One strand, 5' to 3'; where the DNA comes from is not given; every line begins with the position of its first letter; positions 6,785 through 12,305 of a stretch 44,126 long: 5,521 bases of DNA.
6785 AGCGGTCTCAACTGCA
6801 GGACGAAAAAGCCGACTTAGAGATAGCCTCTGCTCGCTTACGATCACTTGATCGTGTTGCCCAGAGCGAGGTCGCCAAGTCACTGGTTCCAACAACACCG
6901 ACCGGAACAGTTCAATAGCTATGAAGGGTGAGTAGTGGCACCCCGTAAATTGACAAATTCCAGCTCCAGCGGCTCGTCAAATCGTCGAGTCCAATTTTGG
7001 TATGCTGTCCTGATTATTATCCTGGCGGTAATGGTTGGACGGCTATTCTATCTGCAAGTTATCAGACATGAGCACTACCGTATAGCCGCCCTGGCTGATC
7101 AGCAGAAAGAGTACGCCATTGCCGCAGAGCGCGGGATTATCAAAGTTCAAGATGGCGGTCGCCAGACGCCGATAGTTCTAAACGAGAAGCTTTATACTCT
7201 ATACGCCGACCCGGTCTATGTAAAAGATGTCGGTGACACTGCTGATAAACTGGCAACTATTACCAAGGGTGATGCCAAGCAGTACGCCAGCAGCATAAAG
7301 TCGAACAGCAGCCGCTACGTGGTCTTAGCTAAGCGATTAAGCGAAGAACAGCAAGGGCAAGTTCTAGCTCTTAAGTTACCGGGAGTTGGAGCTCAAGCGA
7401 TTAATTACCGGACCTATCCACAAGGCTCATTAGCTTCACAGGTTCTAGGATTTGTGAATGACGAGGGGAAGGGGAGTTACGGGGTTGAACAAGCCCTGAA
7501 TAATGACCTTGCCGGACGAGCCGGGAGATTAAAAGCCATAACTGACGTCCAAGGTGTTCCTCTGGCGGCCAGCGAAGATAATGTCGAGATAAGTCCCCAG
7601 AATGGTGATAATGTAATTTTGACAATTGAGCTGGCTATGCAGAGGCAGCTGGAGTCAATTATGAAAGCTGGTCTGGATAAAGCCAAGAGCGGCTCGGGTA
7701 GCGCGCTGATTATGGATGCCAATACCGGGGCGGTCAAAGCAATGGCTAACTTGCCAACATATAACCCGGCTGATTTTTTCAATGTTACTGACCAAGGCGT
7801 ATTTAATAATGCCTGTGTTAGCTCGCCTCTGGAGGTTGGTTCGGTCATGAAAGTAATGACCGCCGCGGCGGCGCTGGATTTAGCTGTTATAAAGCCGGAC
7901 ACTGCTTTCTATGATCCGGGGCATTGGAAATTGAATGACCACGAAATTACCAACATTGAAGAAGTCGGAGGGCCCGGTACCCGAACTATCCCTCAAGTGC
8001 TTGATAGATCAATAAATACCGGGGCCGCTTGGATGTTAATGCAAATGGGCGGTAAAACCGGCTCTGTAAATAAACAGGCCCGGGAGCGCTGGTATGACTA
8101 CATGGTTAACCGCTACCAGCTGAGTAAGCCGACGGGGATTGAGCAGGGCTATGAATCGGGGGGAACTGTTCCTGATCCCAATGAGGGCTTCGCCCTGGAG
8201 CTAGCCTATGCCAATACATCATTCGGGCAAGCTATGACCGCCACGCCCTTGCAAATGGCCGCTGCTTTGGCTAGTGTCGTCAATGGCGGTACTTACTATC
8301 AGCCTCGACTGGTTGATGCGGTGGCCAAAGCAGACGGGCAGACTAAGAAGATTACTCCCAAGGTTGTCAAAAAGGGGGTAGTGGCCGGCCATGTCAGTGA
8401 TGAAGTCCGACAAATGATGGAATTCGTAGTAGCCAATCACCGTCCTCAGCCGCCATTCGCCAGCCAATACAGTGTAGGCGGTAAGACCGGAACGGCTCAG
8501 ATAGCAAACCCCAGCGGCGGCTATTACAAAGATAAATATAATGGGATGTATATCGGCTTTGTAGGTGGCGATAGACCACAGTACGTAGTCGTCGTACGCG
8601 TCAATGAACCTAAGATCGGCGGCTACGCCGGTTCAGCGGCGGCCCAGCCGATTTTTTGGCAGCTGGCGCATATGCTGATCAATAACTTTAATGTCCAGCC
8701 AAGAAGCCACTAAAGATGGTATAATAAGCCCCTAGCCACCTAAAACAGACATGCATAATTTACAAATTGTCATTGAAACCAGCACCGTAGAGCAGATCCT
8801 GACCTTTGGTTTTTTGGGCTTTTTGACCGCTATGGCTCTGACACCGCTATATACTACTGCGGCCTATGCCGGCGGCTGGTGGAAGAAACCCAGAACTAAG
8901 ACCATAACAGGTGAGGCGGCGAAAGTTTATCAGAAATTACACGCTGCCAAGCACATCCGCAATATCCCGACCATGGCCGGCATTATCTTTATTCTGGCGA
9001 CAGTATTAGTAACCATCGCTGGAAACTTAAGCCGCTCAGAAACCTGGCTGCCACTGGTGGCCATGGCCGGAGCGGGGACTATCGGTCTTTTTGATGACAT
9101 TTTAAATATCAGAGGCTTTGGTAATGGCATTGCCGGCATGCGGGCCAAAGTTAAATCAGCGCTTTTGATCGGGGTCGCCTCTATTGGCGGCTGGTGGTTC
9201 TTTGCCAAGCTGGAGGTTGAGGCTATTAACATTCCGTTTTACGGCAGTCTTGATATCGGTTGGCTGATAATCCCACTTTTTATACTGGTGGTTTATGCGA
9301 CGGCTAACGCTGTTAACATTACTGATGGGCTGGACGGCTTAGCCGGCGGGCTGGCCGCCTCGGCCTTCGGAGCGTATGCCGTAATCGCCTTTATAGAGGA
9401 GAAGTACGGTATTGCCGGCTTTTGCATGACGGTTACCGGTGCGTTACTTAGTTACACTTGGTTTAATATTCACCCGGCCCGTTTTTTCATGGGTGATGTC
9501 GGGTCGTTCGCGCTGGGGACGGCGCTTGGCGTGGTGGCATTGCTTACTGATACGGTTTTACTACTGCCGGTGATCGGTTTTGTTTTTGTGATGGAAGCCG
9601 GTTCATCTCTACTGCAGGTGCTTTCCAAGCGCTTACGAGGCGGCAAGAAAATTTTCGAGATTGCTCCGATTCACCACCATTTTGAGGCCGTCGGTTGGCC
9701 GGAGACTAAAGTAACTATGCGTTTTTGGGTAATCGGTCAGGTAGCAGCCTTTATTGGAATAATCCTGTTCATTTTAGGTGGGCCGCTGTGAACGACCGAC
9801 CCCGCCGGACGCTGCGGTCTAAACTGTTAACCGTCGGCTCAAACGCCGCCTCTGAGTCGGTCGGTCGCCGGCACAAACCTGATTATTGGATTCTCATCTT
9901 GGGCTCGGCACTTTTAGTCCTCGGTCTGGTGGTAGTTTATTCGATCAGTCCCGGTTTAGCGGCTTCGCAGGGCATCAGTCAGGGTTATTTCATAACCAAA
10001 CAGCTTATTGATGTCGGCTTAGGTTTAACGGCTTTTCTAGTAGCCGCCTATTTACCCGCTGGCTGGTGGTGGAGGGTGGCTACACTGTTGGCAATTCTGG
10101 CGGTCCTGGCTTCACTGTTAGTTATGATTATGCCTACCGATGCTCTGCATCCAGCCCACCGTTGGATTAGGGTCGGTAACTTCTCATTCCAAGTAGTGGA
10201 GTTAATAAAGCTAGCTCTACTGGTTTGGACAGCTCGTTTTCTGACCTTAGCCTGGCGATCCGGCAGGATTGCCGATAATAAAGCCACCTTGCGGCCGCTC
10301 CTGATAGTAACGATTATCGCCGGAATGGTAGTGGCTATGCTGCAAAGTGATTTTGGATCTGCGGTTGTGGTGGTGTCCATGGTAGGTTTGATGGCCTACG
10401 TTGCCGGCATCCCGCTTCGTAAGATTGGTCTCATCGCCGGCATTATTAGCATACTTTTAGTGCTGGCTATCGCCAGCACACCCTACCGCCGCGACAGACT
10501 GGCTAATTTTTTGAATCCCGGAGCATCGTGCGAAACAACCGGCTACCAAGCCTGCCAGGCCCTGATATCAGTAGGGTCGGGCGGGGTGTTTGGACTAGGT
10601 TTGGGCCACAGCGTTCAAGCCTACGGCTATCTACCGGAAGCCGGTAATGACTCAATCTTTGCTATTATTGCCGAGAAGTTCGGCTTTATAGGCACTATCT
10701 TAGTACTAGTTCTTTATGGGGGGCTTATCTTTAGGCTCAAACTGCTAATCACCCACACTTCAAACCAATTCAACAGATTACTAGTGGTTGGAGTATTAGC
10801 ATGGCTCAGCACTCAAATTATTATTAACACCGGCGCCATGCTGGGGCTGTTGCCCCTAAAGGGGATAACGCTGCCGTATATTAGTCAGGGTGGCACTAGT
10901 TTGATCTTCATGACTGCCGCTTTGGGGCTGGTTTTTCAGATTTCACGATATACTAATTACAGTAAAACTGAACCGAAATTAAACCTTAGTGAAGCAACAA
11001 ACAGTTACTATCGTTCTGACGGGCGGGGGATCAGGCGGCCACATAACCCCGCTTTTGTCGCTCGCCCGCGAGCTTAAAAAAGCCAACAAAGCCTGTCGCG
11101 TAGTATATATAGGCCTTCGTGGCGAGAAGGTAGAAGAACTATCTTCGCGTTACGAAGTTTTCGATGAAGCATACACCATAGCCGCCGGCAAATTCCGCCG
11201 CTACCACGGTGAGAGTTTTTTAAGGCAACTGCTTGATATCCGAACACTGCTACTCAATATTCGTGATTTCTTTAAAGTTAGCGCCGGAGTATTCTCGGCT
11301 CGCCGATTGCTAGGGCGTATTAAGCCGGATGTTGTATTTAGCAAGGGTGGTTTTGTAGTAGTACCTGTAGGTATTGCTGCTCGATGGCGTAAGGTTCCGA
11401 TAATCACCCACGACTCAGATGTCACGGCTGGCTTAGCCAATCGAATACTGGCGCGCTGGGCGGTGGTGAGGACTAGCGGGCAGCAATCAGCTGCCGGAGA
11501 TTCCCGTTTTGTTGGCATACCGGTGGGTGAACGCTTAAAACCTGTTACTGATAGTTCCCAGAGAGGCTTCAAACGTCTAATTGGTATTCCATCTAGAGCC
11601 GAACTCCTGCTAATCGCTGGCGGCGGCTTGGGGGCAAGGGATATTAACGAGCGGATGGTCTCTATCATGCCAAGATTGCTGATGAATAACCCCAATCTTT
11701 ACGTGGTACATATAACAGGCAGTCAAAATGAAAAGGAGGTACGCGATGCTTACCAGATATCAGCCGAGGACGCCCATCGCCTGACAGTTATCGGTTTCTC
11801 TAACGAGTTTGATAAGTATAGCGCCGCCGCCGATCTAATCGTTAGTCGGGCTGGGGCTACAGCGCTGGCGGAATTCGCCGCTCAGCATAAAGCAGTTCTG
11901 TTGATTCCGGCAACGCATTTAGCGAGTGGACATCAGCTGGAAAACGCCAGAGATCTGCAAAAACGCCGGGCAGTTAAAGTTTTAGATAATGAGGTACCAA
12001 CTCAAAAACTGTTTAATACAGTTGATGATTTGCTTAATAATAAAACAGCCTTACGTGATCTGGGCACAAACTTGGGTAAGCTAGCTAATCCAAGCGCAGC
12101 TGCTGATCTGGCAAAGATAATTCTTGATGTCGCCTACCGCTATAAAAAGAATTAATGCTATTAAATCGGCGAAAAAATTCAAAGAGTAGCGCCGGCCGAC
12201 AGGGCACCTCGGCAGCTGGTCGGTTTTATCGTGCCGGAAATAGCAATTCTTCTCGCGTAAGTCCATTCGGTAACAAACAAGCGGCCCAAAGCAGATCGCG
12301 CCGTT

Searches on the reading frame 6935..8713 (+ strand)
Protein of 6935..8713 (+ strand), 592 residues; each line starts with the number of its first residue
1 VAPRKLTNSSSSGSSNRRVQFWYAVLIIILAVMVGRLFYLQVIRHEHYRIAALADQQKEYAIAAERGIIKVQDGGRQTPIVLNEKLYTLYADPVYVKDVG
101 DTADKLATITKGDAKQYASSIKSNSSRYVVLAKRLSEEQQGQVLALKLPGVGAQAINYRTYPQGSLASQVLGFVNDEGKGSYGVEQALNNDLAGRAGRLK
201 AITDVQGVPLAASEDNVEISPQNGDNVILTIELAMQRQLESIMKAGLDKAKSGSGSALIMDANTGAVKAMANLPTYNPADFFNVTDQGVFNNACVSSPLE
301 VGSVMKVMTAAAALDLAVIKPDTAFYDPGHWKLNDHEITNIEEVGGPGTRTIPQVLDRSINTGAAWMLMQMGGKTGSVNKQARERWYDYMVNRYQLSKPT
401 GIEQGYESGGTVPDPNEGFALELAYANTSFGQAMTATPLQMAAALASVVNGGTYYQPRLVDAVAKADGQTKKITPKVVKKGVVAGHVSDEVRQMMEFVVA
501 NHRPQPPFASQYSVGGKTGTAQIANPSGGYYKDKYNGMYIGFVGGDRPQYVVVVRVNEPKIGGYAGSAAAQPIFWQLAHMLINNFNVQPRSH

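Call 65: search_protein_families(library=pfam, proteins=[window:6935-8713:+], max_evalue=0.001)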
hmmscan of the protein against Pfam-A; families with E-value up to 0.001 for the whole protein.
window:6935-8713:+ (592 aa): 3 families
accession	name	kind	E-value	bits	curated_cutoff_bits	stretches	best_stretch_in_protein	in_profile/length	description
PF00905.27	Transpeptidase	-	8.6e-58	196.3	22.1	1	255-577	1-297/299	Penicillin binding protein transpeptidase domain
PF03717.20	PBP_dimer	-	4.9e-12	47.1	24.4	1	62-210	2-176/180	Penicillin-binding Protein dimerisation domain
PF21922.1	PBP_dimer_2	-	4.7e-05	24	27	1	158-199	24-64/83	Penicillin binding protein A dimerisation domain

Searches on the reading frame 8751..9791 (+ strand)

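Call 65: search_protein_families(library=pfam, proteins=[window:8751-9791:+], max_evalue=0.001)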
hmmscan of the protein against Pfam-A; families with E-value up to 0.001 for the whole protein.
window:8751-9791:+ (346 aa): 1 family
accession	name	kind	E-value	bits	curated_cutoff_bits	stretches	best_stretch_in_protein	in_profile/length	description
PF00953.26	Glycos_transf_4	-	2.8e-31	109.1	27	1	101-265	4-158/160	Glycosyl transferase family 4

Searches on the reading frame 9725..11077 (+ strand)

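Call 65: search_protein_families(library=pfam, proteins=[window:9725-11077:+], max_evalue=0.001)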
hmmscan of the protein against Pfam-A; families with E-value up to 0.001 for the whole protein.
window:9725-11077:+ (450 aa): 1 family
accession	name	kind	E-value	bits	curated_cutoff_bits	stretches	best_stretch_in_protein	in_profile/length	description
PF01098.24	FTSW_RODA_SPOVE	-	2.4e-81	273.9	26.4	1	58-411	6-355/356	Cell cycle protein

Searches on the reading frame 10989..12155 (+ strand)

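Call 65: search_protein_families(library=pfam, proteins=[window:10989-12155:+], max_evalue=0.001)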
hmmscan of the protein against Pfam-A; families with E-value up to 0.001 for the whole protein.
window:10989-12155:+ (388 aa): 2 families
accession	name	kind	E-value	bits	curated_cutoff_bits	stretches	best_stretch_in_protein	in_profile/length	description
PF04101.22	Glyco_tran_28_C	-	5e-28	98.7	22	1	207-361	2-153/166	Glycosyltransferase family 28 C-terminal domain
PF03033.26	Glyco_transf_28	-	1.1e-26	94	26.2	1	8-158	1-134/139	Glycosyltransferase family 28 N-terminal domain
